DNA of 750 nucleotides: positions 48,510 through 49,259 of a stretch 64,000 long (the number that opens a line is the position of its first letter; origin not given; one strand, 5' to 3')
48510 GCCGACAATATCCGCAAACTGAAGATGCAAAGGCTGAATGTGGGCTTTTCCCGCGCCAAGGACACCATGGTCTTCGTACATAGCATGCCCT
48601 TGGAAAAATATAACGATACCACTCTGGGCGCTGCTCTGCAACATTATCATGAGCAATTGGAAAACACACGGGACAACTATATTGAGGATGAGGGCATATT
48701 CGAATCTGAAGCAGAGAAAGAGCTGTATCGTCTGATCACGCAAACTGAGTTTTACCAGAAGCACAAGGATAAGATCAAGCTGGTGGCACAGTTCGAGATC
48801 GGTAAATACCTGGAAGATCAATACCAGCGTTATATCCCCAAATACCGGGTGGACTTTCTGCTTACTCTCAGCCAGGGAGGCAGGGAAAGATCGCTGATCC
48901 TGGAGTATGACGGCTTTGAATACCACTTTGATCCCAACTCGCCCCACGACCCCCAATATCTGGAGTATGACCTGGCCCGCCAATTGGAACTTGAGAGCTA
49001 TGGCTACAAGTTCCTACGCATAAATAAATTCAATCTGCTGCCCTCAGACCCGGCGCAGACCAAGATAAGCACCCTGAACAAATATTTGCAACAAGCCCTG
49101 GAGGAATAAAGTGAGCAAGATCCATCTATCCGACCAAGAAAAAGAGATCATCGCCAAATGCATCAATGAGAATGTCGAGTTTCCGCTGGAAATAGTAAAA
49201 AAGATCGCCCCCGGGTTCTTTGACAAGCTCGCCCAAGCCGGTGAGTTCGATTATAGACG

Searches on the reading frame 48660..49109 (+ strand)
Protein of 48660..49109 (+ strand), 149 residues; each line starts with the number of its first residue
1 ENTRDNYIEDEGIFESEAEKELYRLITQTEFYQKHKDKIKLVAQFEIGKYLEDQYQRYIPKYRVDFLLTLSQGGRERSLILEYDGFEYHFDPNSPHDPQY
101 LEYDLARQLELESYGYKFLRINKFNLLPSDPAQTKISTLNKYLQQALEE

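Call 75: search_protein_families(library=pfam, proteins=[window:48660-49109:+], max_evalue=1)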
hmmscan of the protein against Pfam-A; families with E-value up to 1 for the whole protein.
window:48660-49109:+ (149 aa): 2 families
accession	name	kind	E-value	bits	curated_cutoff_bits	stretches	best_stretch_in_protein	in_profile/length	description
PF18741.7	MTES_1575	-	4.6e-05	23.9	38.2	1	57-124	20-79/96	REase_MTES_1575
PF04480.18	DUF559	-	0.00032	21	20.6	1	54-123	36-90/109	Protein of unknown function (DUF559)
